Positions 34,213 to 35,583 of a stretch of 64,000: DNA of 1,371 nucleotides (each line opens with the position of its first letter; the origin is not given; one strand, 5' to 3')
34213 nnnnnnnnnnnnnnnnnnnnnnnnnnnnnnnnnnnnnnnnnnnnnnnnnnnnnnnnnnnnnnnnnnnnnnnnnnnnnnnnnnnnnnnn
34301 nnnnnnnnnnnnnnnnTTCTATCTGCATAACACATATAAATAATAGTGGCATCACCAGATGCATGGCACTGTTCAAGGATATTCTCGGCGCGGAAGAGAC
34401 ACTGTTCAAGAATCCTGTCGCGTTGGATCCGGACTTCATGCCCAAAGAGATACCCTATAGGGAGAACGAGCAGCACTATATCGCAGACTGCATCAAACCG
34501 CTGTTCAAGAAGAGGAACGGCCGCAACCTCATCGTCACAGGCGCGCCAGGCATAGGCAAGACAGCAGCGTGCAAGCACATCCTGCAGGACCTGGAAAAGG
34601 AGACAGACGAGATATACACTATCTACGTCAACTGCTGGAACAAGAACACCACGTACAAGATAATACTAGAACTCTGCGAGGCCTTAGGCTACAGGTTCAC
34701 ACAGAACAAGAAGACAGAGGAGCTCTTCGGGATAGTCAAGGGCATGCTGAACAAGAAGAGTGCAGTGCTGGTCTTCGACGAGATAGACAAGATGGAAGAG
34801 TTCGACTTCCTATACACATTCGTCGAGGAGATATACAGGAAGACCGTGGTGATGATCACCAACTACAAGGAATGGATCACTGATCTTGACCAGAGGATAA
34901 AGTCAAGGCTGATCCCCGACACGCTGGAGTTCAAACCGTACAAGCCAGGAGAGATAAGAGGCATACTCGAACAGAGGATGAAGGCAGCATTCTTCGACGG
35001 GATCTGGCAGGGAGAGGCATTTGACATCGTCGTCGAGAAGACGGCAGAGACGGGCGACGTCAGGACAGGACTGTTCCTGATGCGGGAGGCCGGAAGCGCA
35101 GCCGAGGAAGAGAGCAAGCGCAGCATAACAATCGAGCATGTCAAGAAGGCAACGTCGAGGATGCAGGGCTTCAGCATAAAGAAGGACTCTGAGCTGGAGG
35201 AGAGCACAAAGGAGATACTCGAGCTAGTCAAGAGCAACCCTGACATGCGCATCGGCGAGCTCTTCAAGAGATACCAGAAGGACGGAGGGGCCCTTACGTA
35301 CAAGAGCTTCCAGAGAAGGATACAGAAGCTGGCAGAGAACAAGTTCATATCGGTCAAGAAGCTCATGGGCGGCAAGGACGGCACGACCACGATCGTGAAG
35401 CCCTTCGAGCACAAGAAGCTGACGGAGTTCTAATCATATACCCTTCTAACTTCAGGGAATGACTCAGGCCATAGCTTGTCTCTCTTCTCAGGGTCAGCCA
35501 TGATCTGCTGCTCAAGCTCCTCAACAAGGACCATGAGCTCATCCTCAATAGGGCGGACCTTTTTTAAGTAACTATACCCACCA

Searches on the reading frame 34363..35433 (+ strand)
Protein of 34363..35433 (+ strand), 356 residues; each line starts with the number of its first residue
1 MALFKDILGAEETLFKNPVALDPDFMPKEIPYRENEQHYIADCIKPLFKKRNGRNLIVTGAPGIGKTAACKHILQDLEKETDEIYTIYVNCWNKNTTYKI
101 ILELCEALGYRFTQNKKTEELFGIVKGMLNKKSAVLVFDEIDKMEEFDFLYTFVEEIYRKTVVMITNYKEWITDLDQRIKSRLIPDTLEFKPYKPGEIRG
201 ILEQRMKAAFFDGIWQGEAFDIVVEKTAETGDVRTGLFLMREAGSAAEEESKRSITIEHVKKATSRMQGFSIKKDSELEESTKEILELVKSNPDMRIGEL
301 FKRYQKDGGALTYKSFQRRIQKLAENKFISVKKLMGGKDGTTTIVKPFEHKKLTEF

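Call 6: search_protein_families(library=pfam, proteins=[window:34363-35433:+])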
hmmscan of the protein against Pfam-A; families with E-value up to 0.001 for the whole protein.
window:34363-35433:+ (356 aa): 15 families
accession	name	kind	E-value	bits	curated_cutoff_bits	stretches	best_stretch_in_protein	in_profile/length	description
PF22703.2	Cdc6_lid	-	9.8e-15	54.6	27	1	200-264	2-67/68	Cdc6 AAA+ ATPase-type lid domain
PF13401.12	AAA_22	-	3.1e-14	53.9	27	1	52-152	4-103/130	AAA domain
PF13191.12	AAA_16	-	1.6e-08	35.7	32.6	1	30-142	2-142/167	AAA ATPase domain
PF00931.28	NB-ARC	-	6.8e-08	32.5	23.5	1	42-175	7-143/248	NB-ARC domain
PF24883.2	NPHP3_N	-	6.3e-07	30.2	24.8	1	52-97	21-64/164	Nephrocystin 3, N-terminal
PF00004.35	AAA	-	8.6e-07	29.9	21.2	1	57-180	2-119/131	ATPase family associated with various cellular activities (AAA)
PF05729.18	NACHT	-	2.4e-06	27.9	26.7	1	55-149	2-99/167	NACHT domain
PF05621.17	TniB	-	4.1e-06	26.8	22.4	1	51-145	33-132/189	Bacterial TniB protein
PF13173.12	AAA_14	-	4.8e-06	27.1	27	1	54-155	3-86/129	AAA domain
PF03266.21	NTPase_1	-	9.5e-06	26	23.9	1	55-171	1-135/168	NTPase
PF13245.12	AAA_19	-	6.4e-05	23.6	25.1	1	51-161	9-118/134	AAA domain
PF20720.3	nSTAND3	-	9.5e-05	22.6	27.2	1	54-88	18-52/155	Novel STAND NTPase 3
PF00270.35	DEAD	-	0.00011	22.5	26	0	44-89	8-51/167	DEAD/DEAH box helicase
PF07693.20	KAP_NTPase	-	0.00031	20.5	20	1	52-125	19-103/293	KAP family P-loop domain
PF07088.17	GvpD_P-loop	-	0.00053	20.4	24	0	46-86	3-43/189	GvpD gas vesicle protein, P-loop domain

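Call 31: search_solved_structures(query=window:34363-35433:+, max_evalue=0.001, show_alignments=1)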
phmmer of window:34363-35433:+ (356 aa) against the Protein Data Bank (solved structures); distinct sequences matched with E-value up to 0.001: 19.
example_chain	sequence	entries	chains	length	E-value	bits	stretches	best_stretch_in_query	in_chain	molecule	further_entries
2qby_A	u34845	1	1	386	5.9e-29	104.6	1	9-267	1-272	Cell division control protein 6 homolog 1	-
2v1u_A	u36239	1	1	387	1.1e-26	97.1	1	11-306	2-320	CELL DIVISION CONTROL PROTEIN 6 HOMOLOG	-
8rwv_F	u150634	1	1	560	1.3e-18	70.6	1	24-260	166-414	Cell division control protein 6 homolog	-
8s0e_G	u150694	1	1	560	1.3e-18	70.6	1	24-260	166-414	Cell division control protein 6 homolog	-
2qby_B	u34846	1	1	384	3.9e-13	52.5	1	12-264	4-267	Cell division control protein 6 homolog 3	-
7jgr_G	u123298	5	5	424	1.8e-12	50.3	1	28-270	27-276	Cell division control protein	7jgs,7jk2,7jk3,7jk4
5uj7_A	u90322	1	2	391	1.8e-10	43.8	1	21-281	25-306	Origin recognition complex subunit 1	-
7jpo_A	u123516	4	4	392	1.8e-10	43.8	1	21-281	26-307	Origin recognition complex subunit 1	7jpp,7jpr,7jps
5ujm_A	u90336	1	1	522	4e-10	42.6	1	21-281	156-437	Origin recognition complex subunit 1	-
4xgc_A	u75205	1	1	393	5.8e-10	42.1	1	23-268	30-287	Origin recognition complex subunit 1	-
1fnn_A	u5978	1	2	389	6.8e-10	41.9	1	21-267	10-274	CELL DIVISION CONTROL PROTEIN 6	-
7jgr_A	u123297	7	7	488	1.1e-09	41.2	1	23-268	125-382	Origin recognition complex subunit 1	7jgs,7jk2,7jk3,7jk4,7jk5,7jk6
7ctf_A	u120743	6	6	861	1.2e-09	41.1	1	21-281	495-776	Origin recognition complex subunit 1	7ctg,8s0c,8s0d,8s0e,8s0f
8rwv_A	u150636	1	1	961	1.3e-09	41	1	21-281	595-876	Origin recognition complex subunit 1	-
1w5s_A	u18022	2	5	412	4.6e-07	32.6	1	13-281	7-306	ORIGIN RECOGNITION COMPLEX SUBUNIT 2 ORC2 | ORC2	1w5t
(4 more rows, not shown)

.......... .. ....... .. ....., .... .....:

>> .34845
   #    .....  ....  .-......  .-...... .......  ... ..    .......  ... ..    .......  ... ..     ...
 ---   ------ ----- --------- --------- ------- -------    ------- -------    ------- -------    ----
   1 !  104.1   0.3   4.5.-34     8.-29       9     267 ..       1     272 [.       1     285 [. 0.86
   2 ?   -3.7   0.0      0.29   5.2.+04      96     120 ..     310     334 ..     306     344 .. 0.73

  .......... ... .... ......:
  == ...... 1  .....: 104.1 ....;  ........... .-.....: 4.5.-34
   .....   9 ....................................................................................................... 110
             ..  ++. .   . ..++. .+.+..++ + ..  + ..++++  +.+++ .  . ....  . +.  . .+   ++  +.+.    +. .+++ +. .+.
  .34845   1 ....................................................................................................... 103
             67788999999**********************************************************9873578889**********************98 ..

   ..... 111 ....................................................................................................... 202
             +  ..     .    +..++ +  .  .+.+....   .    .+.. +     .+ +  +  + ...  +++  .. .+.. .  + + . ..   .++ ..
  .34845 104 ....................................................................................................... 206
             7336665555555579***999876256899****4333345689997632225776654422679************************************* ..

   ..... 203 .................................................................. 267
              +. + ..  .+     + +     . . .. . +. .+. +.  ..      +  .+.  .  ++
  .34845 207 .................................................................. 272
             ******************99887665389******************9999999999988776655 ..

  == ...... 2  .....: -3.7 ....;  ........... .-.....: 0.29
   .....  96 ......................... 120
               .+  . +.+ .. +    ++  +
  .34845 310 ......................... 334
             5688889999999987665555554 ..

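Call 33: find_related_loci(query=window:34363-35433:+, collection=metagenome_contigs, flank=6000)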
Query window:34363-35433:+ (356 aa) in metagenome_contigs; peptide patterns used: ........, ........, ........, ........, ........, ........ (x = any residue, [..] = any of these).
64 stretches matched a pattern; 2 encode a relative of the query (tblastn E <= 1e-3); 2 distinct loci.
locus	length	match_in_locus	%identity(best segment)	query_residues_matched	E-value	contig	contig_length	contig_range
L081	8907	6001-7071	57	1-356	3e-143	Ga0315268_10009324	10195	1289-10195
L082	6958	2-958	53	38-356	1e-118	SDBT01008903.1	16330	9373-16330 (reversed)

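Call 35: find_homologous_proteins(query=window:34363-35433:+, max_evalue=1e-30)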
Query window:34363-35433:+ (356 aa): 1589 proteins with E <= 1e-30 among 4428 candidates; the best 120 are listed.
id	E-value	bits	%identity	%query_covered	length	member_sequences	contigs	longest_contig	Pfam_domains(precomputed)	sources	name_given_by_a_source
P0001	1.7e-234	795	100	100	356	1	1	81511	PF13173.13,PF22703.3,PF03266.22,PF24883.3,PF05729.19,PF00004.36,PF13401.13,PF05621.18,PF00931.29,PF13191.13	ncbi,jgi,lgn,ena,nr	ncbi:MAG: AAA family ATPase [Nanoarchaeota archaeon]|nr:AAA family ATPase [Nanoarchaeota archaeon]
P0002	1.8e-184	631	54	80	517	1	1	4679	PF13173.13,PF00270.36,PF22703.3,PF22606.3,PF00004.36,PF13401.13,PF05496.19,PF07728.21,PF00931.29,PF13191.13,PF24883.3,PF25604.2,PF05729.19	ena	-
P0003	7.9e-182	622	75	100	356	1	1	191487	PF22703.3,PF03266.22,PF24883.3,PF05729.19,PF00004.36,PF13401.13,PF20720.4,PF00931.29,PF13191.13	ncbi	ncbi:MAG: AAA family ATPase [Nanoarchaeota archaeon]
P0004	9.7e-169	579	70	100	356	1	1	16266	PF13173.13,PF22703.3,PF03266.22,PF24883.3,PF13245.13,PF05729.19,PF00004.36,PF13401.13,PF00931.29,PF13191.13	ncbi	ncbi:MAG: AAA family ATPase [Nanoarchaeota archaeon]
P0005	4.1e-147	508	60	100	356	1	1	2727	PF22703.3,PF24883.3,PF05729.19,PF00004.36,PF13401.13,PF00931.29,PF13191.13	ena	-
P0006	1.5e-142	493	60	100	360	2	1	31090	PF22703.3,PF05729.19,PF00004.36,PF13401.13,PF00931.29,PF13191.13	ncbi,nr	ncbi:AAA family ATPase [Candidatus Woesearchaeota archaeon]|nr:AAA family ATPase [Candidatus Woesear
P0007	1.8e-142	493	60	100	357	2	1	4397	PF22703.3,PF24883.3,PF05729.19,PF00004.36,PF13401.13,PF07728.21,PF00931.29,PF13191.13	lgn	-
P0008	3.3e-142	492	59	100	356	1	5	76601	PF13173.13,PF22703.3,PF24883.3,PF05729.19,PF00004.36,PF13401.13,PF00931.29,PF13191.13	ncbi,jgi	-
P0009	6.7e-142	491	61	100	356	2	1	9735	PF22703.3,PF24883.3,PF13245.13,PF05729.19,PF00004.36,PF13401.13,PF05621.18,PF00931.29,PF13191.13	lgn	-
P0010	1.6e-141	490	60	100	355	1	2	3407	PF13173.13,PF22703.3,PF07693.21,PF24883.3,PF12775.14,PF05729.19,PF00004.36,PF13401.13,PF20720.4,PF00931.29,PF13191.13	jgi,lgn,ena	-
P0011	1.1e-140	487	58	100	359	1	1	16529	PF22703.3,PF24883.3,PF05729.19,PF13401.13,PF20720.4,PF00931.29,PF13191.13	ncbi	ncbi:MAG: AAA family ATPase [archaeon]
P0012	1.2e-140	487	58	100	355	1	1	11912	PF22703.3,PF24883.3,PF19995.6,PF05729.19,PF13401.13,PF05621.18,PF00931.29,PF13191.13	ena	-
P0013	2.4e-140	486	59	100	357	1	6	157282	PF13173.13,PF22703.3,PF24883.3,PF05729.19,PF00004.36,PF13401.13,PF07728.21,PF20720.4,PF00931.29,PF13191.13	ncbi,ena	-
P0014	2.6e-140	486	59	100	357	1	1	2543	PF22703.3,PF24883.3,PF05729.19,PF00004.36,PF13401.13,PF20720.4,PF00931.29,PF13191.13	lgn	-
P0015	2.9e-140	485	59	100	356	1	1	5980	PF13173.13,PF22703.3,PF24883.3,PF05729.19,PF00004.36,PF13401.13,PF07728.21,PF00931.29,PF13191.13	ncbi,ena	-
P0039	5.9e-138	478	58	100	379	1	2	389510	PF22703.3,PF24883.3,PF05729.19,PF00004.36,PF13401.13,PF05621.18,PF00931.29,PF13191.13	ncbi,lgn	-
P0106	7.2e-135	468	58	97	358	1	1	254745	PF13173.13,PF22703.3,PF24883.3,PF05729.19,PF00004.36,PF13401.13,PF07728.21,PF05621.18,PF20720.4,PF00931.29,PF13191.13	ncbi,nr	ncbi:AAA family ATPase [Candidatus Woesearchaeota archaeon]|nr:AAA family ATPase [Candidatus Woesear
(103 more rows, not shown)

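Call 36: find_encoding_contigs(protein=P0039, flank=10000, max_places=2)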
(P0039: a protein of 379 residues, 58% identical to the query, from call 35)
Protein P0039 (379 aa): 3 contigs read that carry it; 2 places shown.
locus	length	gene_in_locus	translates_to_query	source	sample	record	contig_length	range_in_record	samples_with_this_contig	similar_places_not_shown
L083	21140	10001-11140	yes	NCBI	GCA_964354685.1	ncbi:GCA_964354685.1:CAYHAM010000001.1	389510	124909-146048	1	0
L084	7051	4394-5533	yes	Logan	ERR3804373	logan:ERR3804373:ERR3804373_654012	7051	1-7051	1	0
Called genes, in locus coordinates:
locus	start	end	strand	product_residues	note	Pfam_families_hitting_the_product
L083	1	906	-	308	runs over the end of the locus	PF00215:OMPdecase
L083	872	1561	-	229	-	PF00156:Pribosyltran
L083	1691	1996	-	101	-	-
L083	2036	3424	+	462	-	PF18195:GatD_N, PF00710:Asparaginase, PF17763:Asparaginase_C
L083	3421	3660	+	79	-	PF04457:MJ1316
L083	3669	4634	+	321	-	-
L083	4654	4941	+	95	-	-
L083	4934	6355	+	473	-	PF02934:GatB_N, PF02637:GatB_Yqey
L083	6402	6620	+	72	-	-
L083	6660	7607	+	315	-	PF01699:Na_Ca_ex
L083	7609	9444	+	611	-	PF01850:PIN, PF26594:KH_NusA_2nd (weak), PF00013:KH_1 (weak)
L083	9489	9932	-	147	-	-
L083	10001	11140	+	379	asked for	PF05621:TniB (weak), PF00931:NB-ARC, PF13191:AAA_16, PF13401:AAA_22, PF24883:NPHP3_N (faint), PF00004:AAA (weak), PF05729:NACHT (weak), PF22703:Cdc6_lid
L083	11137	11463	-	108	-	PF00708:Acylphosphatase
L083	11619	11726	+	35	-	-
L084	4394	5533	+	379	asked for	PF05621:TniB (weak), PF00931:NB-ARC, PF13191:AAA_16, PF13401:AAA_22, PF24883:NPHP3_N (faint), PF00004:AAA (weak), PF05729:NACHT (weak), PF22703:Cdc6_lid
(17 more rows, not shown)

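Call 37: find_encoding_contigs(protein=P0003, flank=10000, max_places=2)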
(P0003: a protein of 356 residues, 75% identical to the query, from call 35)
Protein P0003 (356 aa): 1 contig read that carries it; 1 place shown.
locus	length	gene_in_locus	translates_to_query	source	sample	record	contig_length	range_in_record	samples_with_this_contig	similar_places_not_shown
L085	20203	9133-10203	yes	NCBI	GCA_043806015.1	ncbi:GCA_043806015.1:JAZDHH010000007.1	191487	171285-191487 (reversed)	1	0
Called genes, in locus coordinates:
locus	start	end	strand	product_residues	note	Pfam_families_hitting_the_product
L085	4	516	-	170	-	PF13358:DDE_3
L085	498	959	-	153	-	PF13384:HTH_23 (weak), PF13518:HTH_28 (weak), PF13551:HTH_29 (faint), PF13592:HTH_33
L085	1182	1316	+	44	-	-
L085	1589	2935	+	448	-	PF05048:NosD (faint), PF13229:Beta_helix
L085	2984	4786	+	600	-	PF00013:KH_1 (weak)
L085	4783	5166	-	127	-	-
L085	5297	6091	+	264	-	PF00571:CBS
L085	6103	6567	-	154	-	PF00383:dCMP_cyt_deam_1, PF14437:MafB19-deam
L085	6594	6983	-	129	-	-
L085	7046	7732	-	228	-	PF00702:Hydrolase, PF12710:HAD, PF13419:HAD_2, PF13242:Hydrolase_like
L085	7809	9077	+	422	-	PF02403:Seryl_tRNA_N, PF00587:tRNA-synt_2b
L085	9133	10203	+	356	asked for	PF13191:AAA_16 (weak), PF00931:NB-ARC, PF20720:nSTAND3 (weak), PF24883:NPHP3_N (faint), PF00004:AAA (weak), PF05729:NACHT (weak), PF13401:AAA_22, PF22703:Cdc6_lid, +1 more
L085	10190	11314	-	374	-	-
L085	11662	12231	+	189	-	PF01300:Sua5_yciO_yrdC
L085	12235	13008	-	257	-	PF00753:Lactamase_B, PF12706:Lactamase_B_2 (weak)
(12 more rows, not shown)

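Call 38: find_encoding_contigs(protein=P0106, flank=10000, max_places=2)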
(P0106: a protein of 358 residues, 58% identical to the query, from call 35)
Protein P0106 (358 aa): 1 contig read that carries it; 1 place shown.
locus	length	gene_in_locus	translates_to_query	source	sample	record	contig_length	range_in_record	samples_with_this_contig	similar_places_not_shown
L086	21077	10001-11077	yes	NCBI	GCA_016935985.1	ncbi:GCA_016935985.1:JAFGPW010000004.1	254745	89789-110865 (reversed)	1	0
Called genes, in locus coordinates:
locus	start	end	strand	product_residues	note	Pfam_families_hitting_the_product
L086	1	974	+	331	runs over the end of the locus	PF04015:DUF362, PF00037:Fer4 (faint), PF13187:Fer4_9 (weak)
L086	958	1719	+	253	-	PF01026:TatD_DNase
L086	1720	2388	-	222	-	PF05401:NodS (weak), PF01209:Ubie_methyltran (weak), PF13489:Methyltransf_23, PF13847:Methyltransf_31, PF08241:Methyltransf_11, PF08242:Methyltransf_12, PF13649:Methyltransf_25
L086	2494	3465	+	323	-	PF01047:MarR (faint), PF08279:HTH_11 (faint), PF12802:MarR_2 (weak), PF12840:HTH_20 (faint), PF13404:HTH_AsnC-type, PF13412:HTH_24, PF01037:AsnC_trans_reg (faint), PF13404:HTH_AsnC-type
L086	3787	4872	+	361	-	-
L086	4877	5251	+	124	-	-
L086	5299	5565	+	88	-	-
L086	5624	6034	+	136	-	PF01951:Archease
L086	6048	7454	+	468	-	PF01139:RtcB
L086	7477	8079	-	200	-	PF00149:Metallophos, PF12850:Metallophos_2, PF14582:Metallophos_3 (faint)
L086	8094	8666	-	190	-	PF01300:Sua5_yciO_yrdC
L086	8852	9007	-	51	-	-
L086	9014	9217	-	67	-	-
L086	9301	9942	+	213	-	PF13240:Zn_Ribbon_1 (weak)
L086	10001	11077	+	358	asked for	PF05621:TniB (weak), PF13191:AAA_16, PF00931:NB-ARC, PF00004:AAA (weak), PF05729:NACHT (weak), PF07728:AAA_5 (weak), PF13401:AAA_22, PF22703:Cdc6_lid, +3 more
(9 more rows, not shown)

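Call 83: search_solved_structures(query=A2, max_evalue=0.001, show_alignments=2)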
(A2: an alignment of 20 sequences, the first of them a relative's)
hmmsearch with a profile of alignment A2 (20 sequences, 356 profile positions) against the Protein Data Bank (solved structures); distinct sequences matched with E-value up to 0.001: 21.
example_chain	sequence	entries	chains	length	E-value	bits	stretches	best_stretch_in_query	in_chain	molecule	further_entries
2qby_A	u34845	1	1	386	4e-44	154.1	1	12-347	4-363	Cell division control protein 6 homolog 1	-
2v1u_A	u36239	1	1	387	1.1e-37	132.9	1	13-314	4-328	CELL DIVISION CONTROL PROTEIN 6 HOMOLOG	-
2qby_B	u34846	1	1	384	4.4e-21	78.3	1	18-342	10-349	Cell division control protein 6 homolog 3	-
8rwv_F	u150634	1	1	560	4.4e-21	78.3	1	25-254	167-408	Cell division control protein 6 homolog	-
8s0e_G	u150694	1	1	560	4.5e-21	78.3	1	25-254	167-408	Cell division control protein 6 homolog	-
5uj7_A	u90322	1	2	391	5.3e-20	74.8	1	19-281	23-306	Origin recognition complex subunit 1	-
7jpo_A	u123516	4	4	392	5.3e-20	74.8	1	19-281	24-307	Origin recognition complex subunit 1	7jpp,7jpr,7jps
5ujm_A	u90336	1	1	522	1.2e-19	73.7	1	19-281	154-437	Origin recognition complex subunit 1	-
7ctf_A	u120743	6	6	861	3.4e-19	72.1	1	19-281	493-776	Origin recognition complex subunit 1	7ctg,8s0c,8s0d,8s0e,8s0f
8rwv_A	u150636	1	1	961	4.1e-19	71.9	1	19-281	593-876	Origin recognition complex subunit 1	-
4xgc_A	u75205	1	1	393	8.5e-18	67.5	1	21-286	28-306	Origin recognition complex subunit 1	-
7jgr_A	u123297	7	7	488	1.6e-17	66.6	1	21-283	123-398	Origin recognition complex subunit 1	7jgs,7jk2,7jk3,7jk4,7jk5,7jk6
7jgr_G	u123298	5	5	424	1.1e-16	63.9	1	30-262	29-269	Cell division control protein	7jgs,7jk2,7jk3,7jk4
1fnn_A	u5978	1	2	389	5e-14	55.1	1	21-273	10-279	CELL DIVISION CONTROL PROTEIN 6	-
1w5s_A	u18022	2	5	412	6.1e-10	41.7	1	12-289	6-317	ORIGIN RECOGNITION COMPLEX SUBUNIT 2 ORC2 | ORC2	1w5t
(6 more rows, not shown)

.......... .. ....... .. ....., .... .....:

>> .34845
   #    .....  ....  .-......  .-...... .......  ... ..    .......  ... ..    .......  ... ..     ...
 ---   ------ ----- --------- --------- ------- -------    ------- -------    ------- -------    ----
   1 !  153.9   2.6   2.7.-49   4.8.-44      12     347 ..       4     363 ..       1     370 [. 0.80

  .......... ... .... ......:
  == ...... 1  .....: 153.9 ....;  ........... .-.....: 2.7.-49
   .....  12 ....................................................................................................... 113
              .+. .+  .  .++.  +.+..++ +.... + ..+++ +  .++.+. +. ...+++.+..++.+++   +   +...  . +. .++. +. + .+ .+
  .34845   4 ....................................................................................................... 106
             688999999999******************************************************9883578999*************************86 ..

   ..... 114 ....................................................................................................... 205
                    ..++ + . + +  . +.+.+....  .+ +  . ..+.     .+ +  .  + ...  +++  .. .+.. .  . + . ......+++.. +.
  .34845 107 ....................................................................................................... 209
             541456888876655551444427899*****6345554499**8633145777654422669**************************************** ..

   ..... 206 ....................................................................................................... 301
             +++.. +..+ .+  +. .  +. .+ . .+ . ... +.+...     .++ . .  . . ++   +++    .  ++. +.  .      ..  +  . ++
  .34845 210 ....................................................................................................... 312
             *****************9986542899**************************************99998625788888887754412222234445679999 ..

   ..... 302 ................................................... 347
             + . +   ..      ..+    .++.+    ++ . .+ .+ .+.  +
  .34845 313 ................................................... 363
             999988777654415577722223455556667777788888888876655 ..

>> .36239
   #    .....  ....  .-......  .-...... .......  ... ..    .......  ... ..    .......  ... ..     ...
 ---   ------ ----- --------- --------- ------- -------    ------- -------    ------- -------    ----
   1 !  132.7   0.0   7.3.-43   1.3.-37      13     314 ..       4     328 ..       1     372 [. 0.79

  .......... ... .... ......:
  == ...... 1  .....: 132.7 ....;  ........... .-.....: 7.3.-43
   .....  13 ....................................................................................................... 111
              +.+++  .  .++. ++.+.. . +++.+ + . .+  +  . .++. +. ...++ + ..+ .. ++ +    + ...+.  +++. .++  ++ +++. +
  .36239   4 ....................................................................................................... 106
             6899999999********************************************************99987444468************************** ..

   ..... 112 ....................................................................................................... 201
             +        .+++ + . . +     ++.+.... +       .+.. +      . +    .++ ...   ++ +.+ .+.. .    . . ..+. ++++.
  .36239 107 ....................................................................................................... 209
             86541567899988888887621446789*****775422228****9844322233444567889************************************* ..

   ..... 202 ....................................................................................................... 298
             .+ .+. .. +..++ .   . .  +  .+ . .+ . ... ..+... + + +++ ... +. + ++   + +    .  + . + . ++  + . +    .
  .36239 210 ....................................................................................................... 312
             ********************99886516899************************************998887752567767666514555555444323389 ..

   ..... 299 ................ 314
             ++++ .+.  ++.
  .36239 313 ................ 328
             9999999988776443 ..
